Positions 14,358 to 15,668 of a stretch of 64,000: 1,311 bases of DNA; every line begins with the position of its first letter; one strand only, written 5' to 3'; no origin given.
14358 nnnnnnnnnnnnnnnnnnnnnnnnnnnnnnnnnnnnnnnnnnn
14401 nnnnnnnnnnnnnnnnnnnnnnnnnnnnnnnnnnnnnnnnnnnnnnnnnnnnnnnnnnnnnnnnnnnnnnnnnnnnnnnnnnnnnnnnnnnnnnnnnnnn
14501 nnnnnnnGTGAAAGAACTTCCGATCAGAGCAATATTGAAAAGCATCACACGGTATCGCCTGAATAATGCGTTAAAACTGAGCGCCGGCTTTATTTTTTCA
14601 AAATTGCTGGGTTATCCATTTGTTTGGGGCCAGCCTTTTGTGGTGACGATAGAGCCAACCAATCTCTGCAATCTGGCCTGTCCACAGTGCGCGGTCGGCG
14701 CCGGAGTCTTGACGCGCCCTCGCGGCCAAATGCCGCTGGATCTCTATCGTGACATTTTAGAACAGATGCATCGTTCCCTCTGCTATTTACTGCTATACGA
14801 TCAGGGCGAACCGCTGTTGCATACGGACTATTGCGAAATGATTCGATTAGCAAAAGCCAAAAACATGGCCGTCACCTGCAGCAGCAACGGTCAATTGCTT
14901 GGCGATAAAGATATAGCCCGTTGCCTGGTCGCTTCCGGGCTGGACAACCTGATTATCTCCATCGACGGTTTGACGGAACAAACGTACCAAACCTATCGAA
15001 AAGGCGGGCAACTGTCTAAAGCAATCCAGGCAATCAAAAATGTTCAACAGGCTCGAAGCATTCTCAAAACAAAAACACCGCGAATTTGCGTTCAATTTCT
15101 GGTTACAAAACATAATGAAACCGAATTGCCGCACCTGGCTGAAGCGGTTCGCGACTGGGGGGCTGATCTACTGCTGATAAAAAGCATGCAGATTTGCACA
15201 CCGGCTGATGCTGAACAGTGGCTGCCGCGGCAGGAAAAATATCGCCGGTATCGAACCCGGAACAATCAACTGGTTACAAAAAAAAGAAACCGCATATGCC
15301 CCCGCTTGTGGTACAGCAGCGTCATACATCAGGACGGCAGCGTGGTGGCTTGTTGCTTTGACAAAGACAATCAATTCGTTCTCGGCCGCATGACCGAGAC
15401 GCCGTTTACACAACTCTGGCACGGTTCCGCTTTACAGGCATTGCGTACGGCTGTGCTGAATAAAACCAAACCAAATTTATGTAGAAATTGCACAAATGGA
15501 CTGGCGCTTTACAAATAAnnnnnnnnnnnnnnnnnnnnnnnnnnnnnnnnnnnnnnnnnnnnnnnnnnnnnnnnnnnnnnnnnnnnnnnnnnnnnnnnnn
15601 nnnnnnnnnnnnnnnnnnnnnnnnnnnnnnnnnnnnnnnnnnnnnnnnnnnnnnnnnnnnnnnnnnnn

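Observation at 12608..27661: Fifteen-kb single-strand locus of five GT21-like lipid glycosyltransferases and three HpnH/MoaA-like radical SAM enzymes: candidate undescribed glycolipid system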

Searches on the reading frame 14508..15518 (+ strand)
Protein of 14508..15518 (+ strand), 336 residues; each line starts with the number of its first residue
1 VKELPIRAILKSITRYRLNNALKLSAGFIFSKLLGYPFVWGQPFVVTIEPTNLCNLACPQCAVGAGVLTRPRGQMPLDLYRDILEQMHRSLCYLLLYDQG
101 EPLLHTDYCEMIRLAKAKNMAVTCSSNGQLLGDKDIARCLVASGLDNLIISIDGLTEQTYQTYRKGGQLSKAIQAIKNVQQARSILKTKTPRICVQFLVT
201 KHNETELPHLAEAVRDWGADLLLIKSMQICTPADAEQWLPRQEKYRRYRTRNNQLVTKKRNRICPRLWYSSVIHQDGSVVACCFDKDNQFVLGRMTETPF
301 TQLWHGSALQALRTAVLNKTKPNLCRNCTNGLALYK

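Call 4: search_protein_families(library=pfam, proteins=[window:14508-15518:+], max_evalue=0.01)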
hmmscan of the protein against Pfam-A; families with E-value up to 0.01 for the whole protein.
window:14508-15518:+ (336 aa): 2 families
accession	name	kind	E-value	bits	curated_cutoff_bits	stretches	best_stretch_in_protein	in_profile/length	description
PF04055.27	Radical_SAM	-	6.4e-14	52.9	29.5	1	48-183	1-140/166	Radical SAM superfamily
PF13186.11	SPASM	-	1.4e-13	51.4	21.5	1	264-329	1-67/67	Iron-sulfur cluster-binding domain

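Call 6: search_protein_families(library=ncbifam, proteins=[window:14508-15518:+], max_evalue=0.01)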
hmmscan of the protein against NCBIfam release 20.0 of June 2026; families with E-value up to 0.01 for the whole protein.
window:14508-15518:+ (336 aa): 49 families (the best 25 are shown)
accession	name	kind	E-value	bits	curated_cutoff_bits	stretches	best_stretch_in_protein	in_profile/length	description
TIGR04317.1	W_rSAM_matur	equivalog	2.7e-35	122.1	380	1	46-294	6-269/349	tungsten cofactor oxidoreductase radical SAM maturase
TIGR04311.1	rSAM_Geo_metal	subfamily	1.1e-31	110.3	400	1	45-237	4-197/423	radical SAM/SPASM family putative metalloenzyme maturase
TIGR03962.1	mycofact_rSAM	equivalog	3.8e-20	72.4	265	1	43-225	11-184/339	mycofactocin radical SAM maturase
NF050035.1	rSAM_WgK_link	exception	2.7e-19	69.4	650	1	42-183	7-147/367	radical SAM/SPASM peptide maturase WgkB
TIGR04055.1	rSAM_NirJ2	equivalog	2.1e-18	66.9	500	1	46-187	2-141/326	putative heme d1 biosynthesis radical SAM protein NirJ2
TIGR04051.1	rSAM_NirJ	equivalog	2.5e-18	66.2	515.45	1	50-225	8-174/354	heme d1 biosynthesis radical SAM protein NirJ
TIGR04347.1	pseudo_SAM_Halo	equivalog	2.3e-17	63.4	525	1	45-224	39-209/390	TIGR04347 family pseudo-SAM/SPASM protein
TIGR02666.1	moaA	equivalog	4.1e-17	62.2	284.05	1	51-258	17-226/336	GTP 3',8-cyclase MoaA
TIGR04546.1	rSAM_ahbC_deAc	equivalog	4.7e-17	61.9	650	1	44-216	39-202/390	12,18-didecarboxysiroheme deacetylase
TIGR04054.1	rSAM_NirJ1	equivalog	5.4e-17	61.5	650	1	42-214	34-197/387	putative heme d1 biosynthesis radical SAM protein NirJ1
TIGR04545.1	rSAM_ahbD_hemeb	equivalog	8.2e-17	61.6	500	1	46-220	2-168/339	heme b synthase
NF033640.1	N_Twi_rSAM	subfamily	2.6e-16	59.7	170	2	262-330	3-71/398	twitch domain-containing radical SAM protein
TIGR02668.1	moaA_archaeal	equivalog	6.2e-15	55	325.25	1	48-232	14-192/303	GTP 3',8-cyclase MoaA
TIGR04053.2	TIGR04053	equivalog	7.1e-15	55.1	395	1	42-222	6-181/366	TIGR04053 family radical SAM/SPASM domain-containing protein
NF001199.0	PRK00164.2-1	equivalog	3.2e-14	52.8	231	1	48-231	16-192/308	GTP 3',8-cyclase MoaA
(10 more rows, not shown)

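Call 11: find_encoding_contigs(protein=window:14508-15518:+, flank=10000, max_places=6)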
Protein window:14508-15518:+ (336 aa): 1 contig read that carries it; 1 place shown.
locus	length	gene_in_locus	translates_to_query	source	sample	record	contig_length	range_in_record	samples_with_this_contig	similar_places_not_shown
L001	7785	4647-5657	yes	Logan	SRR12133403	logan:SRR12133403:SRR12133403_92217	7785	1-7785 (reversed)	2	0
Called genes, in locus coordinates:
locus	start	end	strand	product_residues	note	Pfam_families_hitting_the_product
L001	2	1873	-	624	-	?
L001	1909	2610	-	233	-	PF01464:SLT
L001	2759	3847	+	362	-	PF13506:Glyco_transf_21, PF13641:Glyco_tranf_2_3, PF00535:Glycos_transf_2, PF10111:Glyco_tranf_2_2 (weak), PF13632:Glyco_trans_2_3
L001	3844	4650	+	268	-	PF03848:TehB, PF13489:Methyltransf_23, PF02353:CMAS (faint), PF05175:MTS (weak), PF13847:Methyltransf_31, PF08241:Methyltransf_11, PF08242:Methyltransf_12, PF13649:Methyltransf_25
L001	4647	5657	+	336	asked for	PF04055:Radical_SAM, PF13186:SPASM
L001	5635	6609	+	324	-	PF03706:LPG_synthase_TM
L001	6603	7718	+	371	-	PF13506:Glyco_transf_21, PF13641:Glyco_tranf_2_3, PF00535:Glycos_transf_2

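Call 12: find_homologous_proteins(query=window:14508-15518:+, max_evalue=1e-10)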
Query window:14508-15518:+ (336 aa): 123 proteins with E <= 1e-10 among 2685 candidates; the best 120 are listed.
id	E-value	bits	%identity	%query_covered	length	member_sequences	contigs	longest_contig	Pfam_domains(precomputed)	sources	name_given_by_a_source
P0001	1.0e-228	776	100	100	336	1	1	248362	PF13186.12,PF04055.28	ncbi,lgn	-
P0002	3.2e-152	524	69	100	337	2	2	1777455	PF13186.12,PF04055.28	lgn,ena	-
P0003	3.2e-132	459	58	100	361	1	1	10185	PF13186.12,PF04055.28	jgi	jgi:radical SAM protein with 4Fe4S-binding SPASM domain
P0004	6.7e-122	425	56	100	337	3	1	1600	PF13186.12,PF04055.28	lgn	-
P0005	2.8e-121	423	57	100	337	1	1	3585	PF13186.12,PF04055.28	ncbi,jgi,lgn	-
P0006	2.7e-119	416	56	100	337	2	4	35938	PF13186.12,PF04055.28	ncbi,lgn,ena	-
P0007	4.2e-119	416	55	100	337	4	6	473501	PF13186.12,PF04055.28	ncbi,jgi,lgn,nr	ncbi:MAG: pyrroloquinoline quinone biosynthesis protein PqqE [bacterium ADurb.Bin478]|nr:MAG: pyrrol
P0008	1.6e-117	410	55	100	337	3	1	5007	PF13186.12,PF04055.28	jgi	-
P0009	7.3e-111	389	51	100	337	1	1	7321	PF13186.12,PF04055.28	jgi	jgi:radical SAM protein with 4Fe4S-binding SPASM domain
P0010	2.7e-108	380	49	100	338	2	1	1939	PF13186.12,PF04055.28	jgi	jgi:radical SAM protein with 4Fe4S-binding SPASM domain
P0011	7.0e-107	375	52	100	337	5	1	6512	PF13186.12,PF04055.28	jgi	-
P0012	1.1e-106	375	49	100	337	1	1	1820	PF13186.12,PF04055.28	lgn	-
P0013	1.3e-100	355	49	100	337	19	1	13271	PF13186.12,PF04055.28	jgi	-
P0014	5.8e-98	346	51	87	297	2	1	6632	PF13186.12,PF04055.28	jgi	jgi:radical SAM protein with 4Fe4S-binding SPASM domain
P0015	1.7e-97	345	48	100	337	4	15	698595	PF13186.12,PF04055.28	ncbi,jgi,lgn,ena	-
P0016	2.0e-95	338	49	100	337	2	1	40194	PF13186.12,PF04055.28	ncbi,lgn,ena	-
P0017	2.2e-95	338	48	100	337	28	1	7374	PF13186.12,PF04055.28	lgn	-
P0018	9.3e-94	332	47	100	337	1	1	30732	PF13186.12,PF04055.28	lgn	-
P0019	4.6e-93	330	46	100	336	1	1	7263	PF13186.12,PF04055.28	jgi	jgi:MoaA/NifB/PqqE/SkfB family radical SAM enzyme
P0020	4.8e-92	327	47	100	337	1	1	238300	PF13186.12,PF04055.28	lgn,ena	-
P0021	7.0e-92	326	46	100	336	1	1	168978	PF13186.12,PF04055.28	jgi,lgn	-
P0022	1.8e-90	321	46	100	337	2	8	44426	PF13186.12,PF04055.28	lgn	-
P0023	1.3e-87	312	42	100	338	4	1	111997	PF13186.12,PF04055.28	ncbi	-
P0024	4.2e-86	307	42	100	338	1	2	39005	PF13186.12,PF04055.28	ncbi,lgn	ncbi:MAG: radical SAM/SPASM domain-containing protein [bacterium]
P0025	1.1e-84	302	43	97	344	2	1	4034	PF13186.12,PF04055.28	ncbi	ncbi:radical SAM/SPASM domain-containing protein, partial [Candidatus Zixiibacteriota bacterium]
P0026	1.1e-83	299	43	100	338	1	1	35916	PF13186.12,PF04055.28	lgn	-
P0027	2.9e-83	298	43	97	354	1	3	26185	PF13186.12,PF04055.28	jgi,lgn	jgi:MoaA/NifB/PqqE/SkfB family radical SAM enzyme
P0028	1.3e-79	286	40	100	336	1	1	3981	PF13186.12,PF04055.28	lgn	-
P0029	5.8e-79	284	44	94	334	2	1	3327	PF13186.12,PF04055.28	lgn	-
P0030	6.5e-79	284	39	99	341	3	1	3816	PF13186.12,PF04055.28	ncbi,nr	ncbi:radical SAM protein [candidate division KSB1 bacterium]|nr:radical SAM protein [candidate divis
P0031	2.5e-78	282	42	97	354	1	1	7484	PF13186.12,PF04055.28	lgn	-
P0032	2.9e-78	281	42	97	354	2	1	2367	PF13186.12,PF04055.28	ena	-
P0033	3.2e-78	281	40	99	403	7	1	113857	PF13186.12,PF04055.28,PF13353.12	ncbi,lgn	-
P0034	6.3e-78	280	40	99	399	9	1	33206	PF13186.12,PF04055.28,PF13353.12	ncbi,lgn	-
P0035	1.8e-77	279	40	97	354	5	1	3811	PF13186.12,PF04055.28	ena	-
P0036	3.1e-76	275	42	97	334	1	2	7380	PF13186.12,PF04055.28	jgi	jgi:radical SAM protein with 4Fe4S-binding SPASM domain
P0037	1.1e-75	273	41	88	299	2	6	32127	PF13186.12,PF04055.28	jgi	jgi:radical SAM protein with 4Fe4S-binding SPASM domain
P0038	5.7e-75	271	39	99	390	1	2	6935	PF13186.12,PF04055.28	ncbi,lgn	-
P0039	5.7e-74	267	38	98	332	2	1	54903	PF13186.12,PF04055.28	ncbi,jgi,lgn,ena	-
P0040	1.5e-72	263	39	100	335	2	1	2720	PF13186.12,PF04055.28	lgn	-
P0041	4.3e-71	258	39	93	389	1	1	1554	PF13186.12,PF04055.28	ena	-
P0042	6.2e-71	257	40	100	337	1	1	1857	PF13186.12,PF04055.28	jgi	jgi:MoaA/NifB/PqqE/SkfB family radical SAM enzyme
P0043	8.0e-71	257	41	98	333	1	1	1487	PF13186.12,PF04055.28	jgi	jgi:MoaA/NifB/PqqE/SkfB family radical SAM enzyme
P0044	7.4e-70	254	41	97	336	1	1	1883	PF13186.12,PF04055.28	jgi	jgi:MoaA/NifB/PqqE/SkfB family radical SAM enzyme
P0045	8.0e-69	250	38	93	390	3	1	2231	PF13186.12,PF04055.28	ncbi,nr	ncbi:MAG: SPASM domain-containing protein [Candidatus Latescibacteria bacterium]|nr:SPASM domain-con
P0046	1.3e-68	250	40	99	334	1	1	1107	PF13186.12,PF04055.28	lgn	-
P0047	3.9e-68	248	38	97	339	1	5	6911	PF13186.12,PF04055.28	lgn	-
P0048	1.2e-66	243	37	97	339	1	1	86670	PF13186.12,PF04055.28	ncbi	-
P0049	7.4e-66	241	37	97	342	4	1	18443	PF13186.12,PF04055.28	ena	-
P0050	1.1e-62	230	50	67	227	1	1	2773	PF13186.12,PF04055.28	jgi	jgi:radical SAM protein with 4Fe4S-binding SPASM domain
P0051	9.7e-62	227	36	96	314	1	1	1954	PF13186.12,PF04055.28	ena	-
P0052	1.2e-61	227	37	96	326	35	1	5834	PF13186.12,PF04055.28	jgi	jgi:radical SAM protein with 4Fe4S-binding SPASM domain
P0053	3.3e-60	222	37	86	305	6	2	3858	PF13186.12,PF04055.28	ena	-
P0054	4.2e-60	222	38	96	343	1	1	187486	PF13186.12,PF04055.28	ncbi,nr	ncbi:SPASM domain-containing protein [Candidatus Woesearchaeota archaeon]|nr:SPASM domain-containing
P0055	4.9e-60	221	36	99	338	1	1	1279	PF13186.12,PF04055.28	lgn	-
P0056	3.5e-56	209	38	88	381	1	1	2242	PF13186.12,PF04055.28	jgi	jgi:MoaA/NifB/PqqE/SkfB family radical SAM enzyme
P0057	6.1e-55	205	35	96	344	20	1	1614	PF13186.12,PF04055.28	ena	-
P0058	9.9e-55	204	35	89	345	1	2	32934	PF13186.12,PF04055.28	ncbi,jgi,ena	-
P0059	3.7e-51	192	37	87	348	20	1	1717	PF13186.12,PF04055.28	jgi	-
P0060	4.9e-51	192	34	87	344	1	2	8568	PF13186.12,PF04055.28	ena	-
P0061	5.7e-50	188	35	90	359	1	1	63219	PF13186.12,PF04055.28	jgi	jgi:radical SAM protein with 4Fe4S-binding SPASM domain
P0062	1.7e-47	180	35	96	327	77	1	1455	PF13186.12,PF04055.28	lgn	-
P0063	1.8e-47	180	34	89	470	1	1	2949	PF13186.12,PF04055.28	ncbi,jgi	jgi:radical SAM protein with 4Fe4S-binding SPASM domain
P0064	1.6e-46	177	34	88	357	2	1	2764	PF13186.12,PF04055.28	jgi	jgi:radical SAM protein with 4Fe4S-binding SPASM domain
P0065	6.6e-45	172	33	88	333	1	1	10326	PF13186.12,PF04055.28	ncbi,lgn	-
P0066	1.8e-43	167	34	95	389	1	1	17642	PF13186.12,PF04055.28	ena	-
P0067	4.1e-43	166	30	86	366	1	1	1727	PF13186.12,PF04055.28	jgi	-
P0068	1.8e-42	164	32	86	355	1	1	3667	PF13186.12,PF04055.28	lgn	-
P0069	6.5e-42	162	34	93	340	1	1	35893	PF13186.12,PF04055.28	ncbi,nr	ncbi:MAG: SPASM domain-containing protein [Paludibacteraceae bacterium]|nr:SPASM domain-containing p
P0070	1.5e-41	161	34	87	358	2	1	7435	PF13186.12,PF04055.28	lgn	-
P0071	2.2e-41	160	33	85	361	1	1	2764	PF13186.12,PF04055.28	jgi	jgi:radical SAM protein with 4Fe4S-binding SPASM domain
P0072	3.8e-41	159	35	96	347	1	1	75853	PF13186.12,PF04055.28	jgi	jgi:MoaA/NifB/PqqE/SkfB family radical SAM enzyme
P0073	4.9e-40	156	30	86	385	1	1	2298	PF13186.12,PF04055.28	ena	-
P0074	5.0e-40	156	33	88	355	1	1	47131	PF13186.12,PF04055.28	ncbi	-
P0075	9.2e-40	155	37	85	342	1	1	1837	PF13186.12,PF04055.28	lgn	-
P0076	9.9e-38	148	35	85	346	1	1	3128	PF13186.12,PF04055.28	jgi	jgi:MoaA/NifB/PqqE/SkfB family radical SAM enzyme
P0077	3.8e-37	146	32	92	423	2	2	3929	PF13186.12,PF04055.28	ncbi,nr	ncbi:MAG: radical SAM protein [Acidobacteriota bacterium]|nr:radical SAM protein [Acidobacteriota ba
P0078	7.0e-37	145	33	81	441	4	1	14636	PF13186.12,PF04055.28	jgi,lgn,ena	-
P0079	2.4e-36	144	32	90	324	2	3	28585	PF13186.12,PF04055.28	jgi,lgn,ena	-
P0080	3.0e-36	143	31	94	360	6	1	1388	PF13186.12,PF04055.28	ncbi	-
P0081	4.7e-36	143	37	70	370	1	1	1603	PF02498.23,PF13186.12,PF04055.28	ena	-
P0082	4.7e-34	136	33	85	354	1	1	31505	PF13186.12,PF04055.28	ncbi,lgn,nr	ncbi:MAG: radical SAM protein [Paludibacteraceae bacterium]|nr:radical SAM protein [Paludibacteracea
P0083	5.6e-34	136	35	75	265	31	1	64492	PF13186.12,PF04055.28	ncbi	-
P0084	1.0e-33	135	32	89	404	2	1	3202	PF04055.28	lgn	-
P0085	2.2e-33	134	40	53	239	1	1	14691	PF04055.28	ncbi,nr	ncbi:MAG TPA: radical SAM protein [Pyrinomonadaceae bacterium]|nr:radical SAM protein [Pyrinomonadac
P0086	3.3e-33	133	32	91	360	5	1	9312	PF13186.12,PF04055.28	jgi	jgi:radical SAM protein with 4Fe4S-binding SPASM domain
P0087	9.7e-33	132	30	92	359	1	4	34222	PF13186.12,PF04055.28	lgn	-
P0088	1.8e-32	131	33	85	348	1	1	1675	PF13186.12,PF04055.28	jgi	jgi:radical SAM protein with 4Fe4S-binding SPASM domain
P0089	2.3e-31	127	33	88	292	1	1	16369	PF13186.12,PF04055.28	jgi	jgi:radical SAM protein with 4Fe4S-binding SPASM domain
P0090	2.3e-31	127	30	85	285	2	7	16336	PF13186.12,PF04055.28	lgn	-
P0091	4.6e-31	126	32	85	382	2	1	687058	PF13186.12,PF04055.28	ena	-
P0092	1.7e-30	124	31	85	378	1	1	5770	PF13186.12,PF04055.28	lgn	-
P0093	3.2e-30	123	29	85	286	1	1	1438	PF13186.12,PF04055.28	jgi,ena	-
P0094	1.2e-29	122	29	95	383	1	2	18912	PF13186.12,PF04055.28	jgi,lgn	jgi:pyruvate-formate lyase-activating enzyme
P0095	1.7e-29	121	31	85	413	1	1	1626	PF13186.12,PF04055.28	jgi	jgi:radical SAM protein with 4Fe4S-binding SPASM domain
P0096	2.2e-29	121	30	85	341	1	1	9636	PF13186.12,PF04055.28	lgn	-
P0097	1.9e-28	118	30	86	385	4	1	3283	PF13186.12,PF04055.28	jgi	jgi:pyruvate-formate lyase-activating enzyme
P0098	6.1e-28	116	29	85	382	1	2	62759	PF13186.12,PF04055.28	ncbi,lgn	-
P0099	2.2e-27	114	31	85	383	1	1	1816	PF13186.12,PF04055.28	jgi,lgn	-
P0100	2.7e-27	114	30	81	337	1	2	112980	PF13186.12,PF04055.28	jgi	jgi:radical SAM protein with 4Fe4S-binding SPASM domain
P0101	1.6e-25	108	29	81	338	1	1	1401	PF13186.12,PF04055.28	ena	-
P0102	1.4e-24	105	32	67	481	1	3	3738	PF04055.28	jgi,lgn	jgi:MoaA/NifB/PqqE/SkfB family radical SAM enzyme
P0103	2.6e-24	104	30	81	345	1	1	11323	PF13186.12,PF04055.28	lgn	-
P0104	1.6e-23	101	32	63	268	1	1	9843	PF04055.28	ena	-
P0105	1.8e-23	101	29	86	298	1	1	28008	PF13186.12,PF04055.28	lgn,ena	-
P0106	1.1e-22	99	34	55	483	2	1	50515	PF04055.28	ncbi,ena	-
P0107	1.8e-22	98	28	85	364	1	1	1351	PF13186.12,PF04055.28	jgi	jgi:radical SAM protein with 4Fe4S-binding SPASM domain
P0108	1.8e-22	98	29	85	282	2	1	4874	PF13186.12,PF04055.28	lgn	-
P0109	2.4e-21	94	34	54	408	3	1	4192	PF13186.12,PF04055.28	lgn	-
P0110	9.4e-21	92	29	84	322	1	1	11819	PF13186.12,PF04055.28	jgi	-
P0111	1.4e-20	92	32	66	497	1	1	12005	PF13186.12,PF04055.28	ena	-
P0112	3.3e-19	87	31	58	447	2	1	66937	PF04055.28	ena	-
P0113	6.5e-19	86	28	85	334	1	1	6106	PF13186.12,PF04055.28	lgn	-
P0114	1.1e-18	86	25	85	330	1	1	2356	PF13186.12,PF04055.28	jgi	jgi:MoaA/NifB/PqqE/SkfB family radical SAM enzyme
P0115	1.4e-17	82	26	85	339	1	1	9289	PF13186.12,PF04055.28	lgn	-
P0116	1.4e-15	75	25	88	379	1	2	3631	PF13186.12,PF04055.28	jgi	jgi:radical SAM protein with 4Fe4S-binding SPASM domain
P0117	2.6e-15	74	26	79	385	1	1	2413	PF13186.12,PF04055.28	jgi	jgi:radical SAM protein with 4Fe4S-binding SPASM domain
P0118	7.0e-15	73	27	55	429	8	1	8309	PF13186.12,PF04055.28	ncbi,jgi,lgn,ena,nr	ncbi:MAG: radical SAM protein [Candidatus Odinarchaeota archaeon]|nr:radical SAM protein [Candidatus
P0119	9.7e-13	66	25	81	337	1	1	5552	PF13186.12,PF04055.28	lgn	-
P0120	6.0e-12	63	30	51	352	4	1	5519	PF13186.12,PF04055.28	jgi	jgi:MoaA/NifB/PqqE/SkfB family radical SAM enzyme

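Call 13: find_encoding_contigs(protein=P0002, flank=10000, max_places=2)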
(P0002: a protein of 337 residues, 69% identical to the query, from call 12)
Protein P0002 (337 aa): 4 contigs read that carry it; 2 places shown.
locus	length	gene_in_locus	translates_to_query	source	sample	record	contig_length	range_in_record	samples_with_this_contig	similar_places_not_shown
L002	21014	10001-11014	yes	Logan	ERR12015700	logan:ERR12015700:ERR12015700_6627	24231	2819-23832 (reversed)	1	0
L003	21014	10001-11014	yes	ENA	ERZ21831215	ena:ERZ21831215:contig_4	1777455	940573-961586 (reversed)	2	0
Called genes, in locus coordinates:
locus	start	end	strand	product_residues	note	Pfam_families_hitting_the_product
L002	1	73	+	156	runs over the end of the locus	?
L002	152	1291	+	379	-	PF02463:SMC_N, PF13175:AAA_15, PF13476:AAA_23 (weak), PF13304:AAA_21, PF13175:AAA_15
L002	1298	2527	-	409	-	PF04389:Peptidase_M28 (weak), PF01546:Peptidase_M20, PF07687:M20_dimer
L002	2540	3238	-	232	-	PF08889:WbqC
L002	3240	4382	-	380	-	PF13439:Glyco_transf_4, PF13579:Glyco_trans_4_4, PF00534:Glycos_transf_1, PF13692:Glyco_trans_1_4, PF13524:Glyco_trans_1_2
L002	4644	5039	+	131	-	-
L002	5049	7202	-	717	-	PF09371:Tex_N, PF22706:Tex_central_region, PF14639:YqgF (weak), PF16921:Tex_YqgF, PF14635:HHH_7, PF12836:HHH_3, PF17674:HHH_9, PF00575:S1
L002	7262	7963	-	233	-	PF01464:SLT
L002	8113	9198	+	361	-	PF13506:Glyco_transf_21, PF13641:Glyco_tranf_2_3, PF00535:Glycos_transf_2, PF13632:Glyco_trans_2_3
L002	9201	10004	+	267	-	PF13489:Methyltransf_23, PF13847:Methyltransf_31, PF08241:Methyltransf_11, PF08242:Methyltransf_12, PF13649:Methyltransf_25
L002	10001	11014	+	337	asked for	PF04055:Radical_SAM, PF13186:SPASM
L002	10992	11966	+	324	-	PF03706:LPG_synthase_TM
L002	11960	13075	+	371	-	PF13506:Glyco_transf_21, PF13641:Glyco_tranf_2_3, PF00535:Glycos_transf_2, PF13632:Glyco_trans_2_3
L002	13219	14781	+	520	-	PF14052:Caps_assemb_Wzi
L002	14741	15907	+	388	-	PF13506:Glyco_transf_21, PF00535:Glycos_transf_2, PF13641:Glyco_tranf_2_3, PF13632:Glyco_trans_2_3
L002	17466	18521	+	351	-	PF04055:Radical_SAM (weak)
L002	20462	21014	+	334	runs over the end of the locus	PF04055:Radical_SAM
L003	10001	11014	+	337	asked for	PF04055:Radical_SAM, PF13186:SPASM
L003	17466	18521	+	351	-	PF04055:Radical_SAM (weak)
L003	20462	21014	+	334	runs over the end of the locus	PF04055:Radical_SAM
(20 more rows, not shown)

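Call 14: find_encoding_contigs(protein=P0007, flank=10000, max_places=2)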
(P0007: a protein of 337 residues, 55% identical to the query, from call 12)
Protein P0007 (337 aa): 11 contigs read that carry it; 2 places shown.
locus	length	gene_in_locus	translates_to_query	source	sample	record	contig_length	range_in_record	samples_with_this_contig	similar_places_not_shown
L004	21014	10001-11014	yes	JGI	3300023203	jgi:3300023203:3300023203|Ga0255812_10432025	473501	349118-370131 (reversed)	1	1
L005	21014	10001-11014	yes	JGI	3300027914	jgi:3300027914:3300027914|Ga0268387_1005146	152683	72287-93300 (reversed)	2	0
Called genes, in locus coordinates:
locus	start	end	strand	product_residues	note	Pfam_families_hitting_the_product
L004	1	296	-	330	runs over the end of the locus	PF05448:AXE1 (faint), PF01738:DLH (weak), PF22244:GCE_fung (weak), PF00326:Peptidase_S9 (weak)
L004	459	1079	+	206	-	PF06439:3keto-disac_hyd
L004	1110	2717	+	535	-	PF00890:FAD_binding_2, PF01266:DAO, PF03486:HI0933_like (faint), PF07992:Pyr_redox_2 (faint), PF02910:Succ_DH_flav_C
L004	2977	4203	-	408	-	PF04389:Peptidase_M28 (weak), PF01546:Peptidase_M20, PF07687:M20_dimer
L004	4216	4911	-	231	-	PF08889:WbqC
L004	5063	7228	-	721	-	PF09371:Tex_N, PF22706:Tex_central_region, PF16921:Tex_YqgF, PF14635:HHH_7, PF12836:HHH_3, PF17674:HHH_9, PF00575:S1, PF23459:S1_RRP5 (weak)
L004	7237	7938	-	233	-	PF01464:SLT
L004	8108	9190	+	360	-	PF13506:Glyco_transf_21, PF00535:Glycos_transf_2, PF13641:Glyco_tranf_2_3, PF13632:Glyco_trans_2_3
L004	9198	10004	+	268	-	PF05175:MTS, PF13489:Methyltransf_23, PF03848:TehB (weak), PF13847:Methyltransf_31, PF08241:Methyltransf_11, PF08242:Methyltransf_12, PF13649:Methyltransf_25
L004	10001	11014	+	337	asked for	PF04055:Radical_SAM, PF13186:SPASM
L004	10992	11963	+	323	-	PF03706:LPG_synthase_TM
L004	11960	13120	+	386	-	PF13506:Glyco_transf_21, PF00535:Glycos_transf_2, PF13641:Glyco_tranf_2_3, PF13632:Glyco_trans_2_3 (weak)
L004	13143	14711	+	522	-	PF14052:Caps_assemb_Wzi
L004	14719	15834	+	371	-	PF13506:Glyco_transf_21, PF00535:Glycos_transf_2, PF10111:Glyco_tranf_2_2 (faint), PF13641:Glyco_tranf_2_3, PF13632:Glyco_trans_2_3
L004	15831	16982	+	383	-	PF13506:Glyco_transf_21, PF00535:Glycos_transf_2, PF13641:Glyco_tranf_2_3, PF13632:Glyco_trans_2_3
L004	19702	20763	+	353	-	PF04055:Radical_SAM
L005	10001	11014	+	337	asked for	PF04055:Radical_SAM, PF13186:SPASM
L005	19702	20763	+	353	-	PF04055:Radical_SAM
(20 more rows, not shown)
